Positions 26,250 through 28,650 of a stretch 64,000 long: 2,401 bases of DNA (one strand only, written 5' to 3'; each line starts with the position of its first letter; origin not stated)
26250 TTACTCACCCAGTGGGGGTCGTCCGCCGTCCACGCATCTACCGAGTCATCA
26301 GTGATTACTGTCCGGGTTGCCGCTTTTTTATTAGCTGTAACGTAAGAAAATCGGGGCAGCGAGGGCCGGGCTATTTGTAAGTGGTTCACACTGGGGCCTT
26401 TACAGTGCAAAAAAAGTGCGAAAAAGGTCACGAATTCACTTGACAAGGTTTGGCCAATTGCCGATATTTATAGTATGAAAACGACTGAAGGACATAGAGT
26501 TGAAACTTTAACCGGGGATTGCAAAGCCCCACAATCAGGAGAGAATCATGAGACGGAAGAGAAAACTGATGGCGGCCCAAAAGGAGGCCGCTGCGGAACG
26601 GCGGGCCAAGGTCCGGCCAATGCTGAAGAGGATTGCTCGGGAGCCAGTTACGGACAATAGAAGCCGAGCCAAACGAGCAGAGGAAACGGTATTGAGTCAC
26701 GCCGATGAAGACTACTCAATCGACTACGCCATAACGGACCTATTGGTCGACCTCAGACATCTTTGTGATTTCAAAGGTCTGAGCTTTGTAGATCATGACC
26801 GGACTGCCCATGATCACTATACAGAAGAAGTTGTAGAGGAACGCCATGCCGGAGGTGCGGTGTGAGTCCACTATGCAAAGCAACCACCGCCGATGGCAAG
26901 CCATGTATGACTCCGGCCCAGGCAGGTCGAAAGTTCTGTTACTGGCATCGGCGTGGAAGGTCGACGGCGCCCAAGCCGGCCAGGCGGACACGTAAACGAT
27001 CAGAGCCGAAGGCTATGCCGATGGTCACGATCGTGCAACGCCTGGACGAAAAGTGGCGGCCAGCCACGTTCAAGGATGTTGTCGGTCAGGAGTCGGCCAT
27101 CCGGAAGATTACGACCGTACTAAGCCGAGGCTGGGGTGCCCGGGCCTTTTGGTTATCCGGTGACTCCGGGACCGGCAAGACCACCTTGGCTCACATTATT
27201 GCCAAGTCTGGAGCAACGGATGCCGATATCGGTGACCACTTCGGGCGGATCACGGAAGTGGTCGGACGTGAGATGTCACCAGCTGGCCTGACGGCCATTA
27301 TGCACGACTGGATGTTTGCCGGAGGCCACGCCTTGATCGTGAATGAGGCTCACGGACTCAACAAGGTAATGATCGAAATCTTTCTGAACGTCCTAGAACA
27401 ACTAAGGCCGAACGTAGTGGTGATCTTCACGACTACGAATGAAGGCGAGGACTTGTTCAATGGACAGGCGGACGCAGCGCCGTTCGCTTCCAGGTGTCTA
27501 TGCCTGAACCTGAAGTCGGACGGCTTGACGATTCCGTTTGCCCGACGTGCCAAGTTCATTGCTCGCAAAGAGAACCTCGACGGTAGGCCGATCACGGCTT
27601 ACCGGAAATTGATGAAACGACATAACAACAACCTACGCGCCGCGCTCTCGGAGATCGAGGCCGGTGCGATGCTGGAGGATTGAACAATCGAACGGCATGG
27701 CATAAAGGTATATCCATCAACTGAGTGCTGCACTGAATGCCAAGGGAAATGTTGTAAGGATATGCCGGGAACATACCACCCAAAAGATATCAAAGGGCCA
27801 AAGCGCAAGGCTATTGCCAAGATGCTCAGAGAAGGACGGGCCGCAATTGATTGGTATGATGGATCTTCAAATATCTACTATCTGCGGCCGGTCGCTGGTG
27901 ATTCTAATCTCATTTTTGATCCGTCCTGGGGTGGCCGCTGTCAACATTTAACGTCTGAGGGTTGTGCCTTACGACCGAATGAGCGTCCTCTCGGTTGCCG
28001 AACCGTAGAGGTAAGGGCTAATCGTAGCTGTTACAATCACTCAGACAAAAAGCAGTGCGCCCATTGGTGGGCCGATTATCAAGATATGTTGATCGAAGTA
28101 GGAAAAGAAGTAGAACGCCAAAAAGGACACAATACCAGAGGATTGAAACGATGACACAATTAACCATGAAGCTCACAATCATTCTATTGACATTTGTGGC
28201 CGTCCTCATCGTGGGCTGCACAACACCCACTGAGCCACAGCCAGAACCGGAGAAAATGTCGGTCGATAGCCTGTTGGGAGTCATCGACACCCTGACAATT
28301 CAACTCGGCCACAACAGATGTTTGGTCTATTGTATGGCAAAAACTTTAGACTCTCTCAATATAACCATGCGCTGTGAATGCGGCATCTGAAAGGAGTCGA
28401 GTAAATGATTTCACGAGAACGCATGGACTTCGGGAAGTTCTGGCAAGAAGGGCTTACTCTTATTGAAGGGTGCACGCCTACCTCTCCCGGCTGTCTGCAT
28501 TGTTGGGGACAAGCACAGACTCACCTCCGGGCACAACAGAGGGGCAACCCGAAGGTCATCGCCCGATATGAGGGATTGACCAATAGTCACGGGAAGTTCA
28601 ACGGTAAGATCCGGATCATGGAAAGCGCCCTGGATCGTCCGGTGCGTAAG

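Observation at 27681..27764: The family-defining Cys motif of the YkgJ-like protein lies between an in-frame TGA and the first ATG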

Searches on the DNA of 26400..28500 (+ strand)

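Call 34: search_dna_similar(query=window:26400-28500:+, collection=phages, mode=near, max_rows=10)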
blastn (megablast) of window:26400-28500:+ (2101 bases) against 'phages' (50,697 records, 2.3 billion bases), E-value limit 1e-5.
No match.

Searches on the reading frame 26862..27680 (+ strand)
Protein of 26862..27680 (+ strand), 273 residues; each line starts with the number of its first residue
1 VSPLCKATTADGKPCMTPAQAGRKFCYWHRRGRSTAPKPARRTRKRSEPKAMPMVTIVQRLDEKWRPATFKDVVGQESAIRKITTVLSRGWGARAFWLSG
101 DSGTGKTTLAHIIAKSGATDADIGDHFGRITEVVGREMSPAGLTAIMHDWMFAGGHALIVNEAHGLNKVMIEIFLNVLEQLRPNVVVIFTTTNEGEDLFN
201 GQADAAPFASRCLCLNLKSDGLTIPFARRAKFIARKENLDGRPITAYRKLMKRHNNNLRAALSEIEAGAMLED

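Call 4: search_protein_families(library=pfam, proteins=[window:26862-27680:+], max_evalue=1)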
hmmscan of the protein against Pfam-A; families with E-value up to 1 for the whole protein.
window:26862-27680:+ (273 aa): 24 families
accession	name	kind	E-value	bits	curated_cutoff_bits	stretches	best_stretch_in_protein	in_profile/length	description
PF05496.18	RuvB_N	-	1.2e-06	28.9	27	1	66-187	2-117/159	Holliday junction DNA helicase RuvB P-loop domain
PF00004.35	AAA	-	3.4e-05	24.7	21.2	1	98-193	3-110/131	ATPase family associated with various cellular activities (AAA)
PF19067.5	DUF5763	-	0.00023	21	26.3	1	3-30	2-28/39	Family of unknown function (DUF5763)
PF13191.12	AAA_16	-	0.0017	19.3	32.6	1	73-116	2-47/167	AAA ATPase domain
PF24883.2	NPHP3_N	-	0.0037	17.9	24.8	1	92-116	21-45/164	Nephrocystin 3, N-terminal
PF13177.12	DNA_pol3_delta2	-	0.006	17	27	0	75-117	1-43/161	DNA polymerase III, delta subunit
PF13401.12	AAA_22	-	0.0064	17.3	27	0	95-114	7-26/130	AAA domain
PF01078.27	Mg_chelatase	-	0.01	15.7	20.3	1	70-113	2-42/207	Magnesium chelatase, subunit ChlI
PF05729.18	NACHT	-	0.011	16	26.7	1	96-127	3-34/167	NACHT domain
PF06068.19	TIP49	-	0.019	14.6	23.8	1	71-119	24-76/347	TIP49 P-loop domain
PF13238.12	AAA_18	-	0.02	15.8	29.4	1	98-178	3-84/128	AAA domain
PF00931.28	NB-ARC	-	0.043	13.5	23.5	1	77-117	2-42/248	NB-ARC domain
PF00910.28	RNA_helicase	-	0.045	14.7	21.5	1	97-118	2-23/105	RNA helicase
PF07728.20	AAA_5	-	0.064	13.7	22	0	98-115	4-21/139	AAA domain (dynein-related subfamily)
PF02367.23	TsaE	-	0.068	13.6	26.6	1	93-116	21-44/128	Threonylcarbamoyl adenosine biosynthesis protein TsaE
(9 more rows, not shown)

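Call 5: search_protein_families(library=phrogs, proteins=[window:26862-27680:+], max_evalue=1)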
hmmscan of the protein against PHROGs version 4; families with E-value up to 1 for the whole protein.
window:26862-27680:+ (273 aa): 17 families
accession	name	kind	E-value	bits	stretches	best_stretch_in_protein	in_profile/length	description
phrog_5846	-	DNA, RNA and nucleotide metabolism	2e-21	77.7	1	59-266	4-200/380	clamp loader of DNA polymerase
phrog_168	-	DNA, RNA and nucleotide metabolism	6e-17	63.3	1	61-266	11-208/314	clamp loader of DNA polymerase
phrog_11838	-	DNA, RNA and nucleotide metabolism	1e-06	29.2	1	63-116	9-63/420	clamp loader of DNA polymerase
phrog_325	-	DNA, RNA and nucleotide metabolism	5.7e-06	25.9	1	33-115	433-512/986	Dda-like helicase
phrog_4871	-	other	0.0026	17.2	1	42-116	163-236/764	ATP-dependent protease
phrog_10401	-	other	0.011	15.5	1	73-116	441-483/667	ATPase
phrog_3757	-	unknown function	0.012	16.1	1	94-115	127-148/367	-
phrog_50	-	DNA, RNA and nucleotide metabolism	0.068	13.2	1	89-115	365-391/570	DnaC-like helicase loader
phrog_296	-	integration and excision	0.078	12.6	1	97-116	322-341/626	DNA transposition protein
phrog_7485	-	unknown function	0.1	12.5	1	95-115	229-249/430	-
phrog_170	-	other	0.13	12.6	1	43-112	47-109/323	PhoH-like phosphate starvation-inducible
phrog_2107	-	other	0.15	12.7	1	98-140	8-50/201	thymidylate kinase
phrog_29395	-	unknown function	0.17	11.8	1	95-145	185-238/531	-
phrog_1815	-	other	0.44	11.8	1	96-116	6-26/197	guanylate kinase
phrog_124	-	DNA, RNA and nucleotide metabolism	0.46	10.8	0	92-111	42-61/382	Sak4-like ssDNA annealing protein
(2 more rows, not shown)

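Call 23: find_homologous_proteins(query=window:26862-27680:+, max_evalue=0.00001)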
Query window:26862-27680:+ (273 aa): 725 proteins with E <= 0.00001 among 2398 candidates; the best 120 are listed.
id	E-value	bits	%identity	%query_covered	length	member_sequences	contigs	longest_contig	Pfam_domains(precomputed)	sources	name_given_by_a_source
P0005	2.1e-143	494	100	81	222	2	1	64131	PF00004.36,PF05496.19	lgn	-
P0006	8.6e-65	237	57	78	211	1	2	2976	PF05496.19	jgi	jgi:replication-associated recombination protein RarA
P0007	1.5e-64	236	57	78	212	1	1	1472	PF05496.19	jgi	jgi:replication-associated recombination protein RarA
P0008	1.6e-64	236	57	78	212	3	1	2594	-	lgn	-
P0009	2.9e-64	235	56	78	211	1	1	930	PF05496.19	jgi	jgi:replication-associated recombination protein RarA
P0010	3.6e-64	235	57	77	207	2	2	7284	PF00005.34,PF00004.36,PF13401.13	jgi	-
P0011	8.4e-64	233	56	78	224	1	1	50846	PF00004.36,PF13191.13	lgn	-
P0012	8.7e-64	233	55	78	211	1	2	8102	PF05496.19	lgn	-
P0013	4.4e-63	231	55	78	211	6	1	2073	PF05496.19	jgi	-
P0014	5.2e-63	231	57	78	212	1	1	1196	PF05496.19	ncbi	-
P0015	1.3e-62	230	56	77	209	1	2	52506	PF06068.20,PF00004.36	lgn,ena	-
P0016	1.7e-62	229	55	78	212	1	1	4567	PF05496.19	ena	-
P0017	1.9e-62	229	53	78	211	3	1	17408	PF05496.19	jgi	-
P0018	1.9e-62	229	54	78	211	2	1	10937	PF05496.19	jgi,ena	-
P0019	3.3e-62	228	55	78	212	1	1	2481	PF00004.36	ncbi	-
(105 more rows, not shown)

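Call 24: find_encoding_contigs(protein=P0005, flank=3000, max_places=6)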
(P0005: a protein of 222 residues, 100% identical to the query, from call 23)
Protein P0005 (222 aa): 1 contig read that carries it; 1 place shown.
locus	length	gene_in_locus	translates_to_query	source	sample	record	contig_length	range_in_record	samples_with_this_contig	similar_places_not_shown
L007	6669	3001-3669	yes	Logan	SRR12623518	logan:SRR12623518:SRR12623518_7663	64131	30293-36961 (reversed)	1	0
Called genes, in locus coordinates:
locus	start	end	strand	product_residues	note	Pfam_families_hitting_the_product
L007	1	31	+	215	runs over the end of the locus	-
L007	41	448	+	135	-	-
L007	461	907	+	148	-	-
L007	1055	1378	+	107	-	-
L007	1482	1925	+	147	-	-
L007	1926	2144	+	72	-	-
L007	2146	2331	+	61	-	-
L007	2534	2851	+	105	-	-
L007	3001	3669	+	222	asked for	PF05496:RuvB_N (weak), PF00004:AAA (faint)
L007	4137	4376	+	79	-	-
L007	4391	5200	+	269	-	PF07505:DUF5131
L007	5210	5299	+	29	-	-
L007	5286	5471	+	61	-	-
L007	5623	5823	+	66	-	-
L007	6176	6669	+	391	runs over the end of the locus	PF02195:ParB_N (weak), PF01555:N6_N4_Mtase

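Call 44: find_encoding_contigs(protein=P0011, flank=2500, max_places=2)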
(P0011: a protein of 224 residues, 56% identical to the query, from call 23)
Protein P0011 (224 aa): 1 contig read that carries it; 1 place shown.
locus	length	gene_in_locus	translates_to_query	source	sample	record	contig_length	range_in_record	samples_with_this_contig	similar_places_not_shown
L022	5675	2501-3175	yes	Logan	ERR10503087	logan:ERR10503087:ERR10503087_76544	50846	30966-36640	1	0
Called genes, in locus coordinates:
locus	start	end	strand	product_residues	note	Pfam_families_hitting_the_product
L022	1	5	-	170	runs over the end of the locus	-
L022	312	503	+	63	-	-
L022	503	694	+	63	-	-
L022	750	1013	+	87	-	PF21779:DUF6874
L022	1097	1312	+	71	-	-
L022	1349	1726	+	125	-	-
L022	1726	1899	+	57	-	-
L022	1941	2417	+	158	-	-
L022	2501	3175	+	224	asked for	PF13191:AAA_16 (faint), PF00004:AAA (weak)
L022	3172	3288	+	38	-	-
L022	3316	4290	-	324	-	-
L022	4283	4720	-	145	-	PF05866:RusA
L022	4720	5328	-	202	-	-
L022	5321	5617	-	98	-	-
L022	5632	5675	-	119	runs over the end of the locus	-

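Call 45: find_encoding_contigs(protein=P0015, flank=2500, max_places=2)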
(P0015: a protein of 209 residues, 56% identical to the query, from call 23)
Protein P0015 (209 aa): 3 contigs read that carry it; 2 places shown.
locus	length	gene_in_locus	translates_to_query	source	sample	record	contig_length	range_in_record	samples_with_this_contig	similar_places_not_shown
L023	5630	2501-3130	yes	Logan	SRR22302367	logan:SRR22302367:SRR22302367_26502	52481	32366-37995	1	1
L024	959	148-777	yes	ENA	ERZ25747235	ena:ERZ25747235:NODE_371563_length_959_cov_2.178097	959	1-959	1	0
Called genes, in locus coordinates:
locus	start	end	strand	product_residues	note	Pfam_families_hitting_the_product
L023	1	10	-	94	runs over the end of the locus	-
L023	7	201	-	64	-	-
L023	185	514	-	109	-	-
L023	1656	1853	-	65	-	-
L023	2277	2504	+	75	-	-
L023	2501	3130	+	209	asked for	PF06068:TIP49 (faint), PF00004:AAA (weak)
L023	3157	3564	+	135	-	-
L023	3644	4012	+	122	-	PF26991:DUF8317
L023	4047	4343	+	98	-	PF27050:Phage_P22_Y8K6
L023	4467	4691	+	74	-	-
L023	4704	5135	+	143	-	PF27050:Phage_P22_Y8K6 (weak)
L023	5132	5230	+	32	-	-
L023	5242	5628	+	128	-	-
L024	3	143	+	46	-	?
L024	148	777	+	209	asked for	PF06068:TIP49 (faint), PF00004:AAA (weak)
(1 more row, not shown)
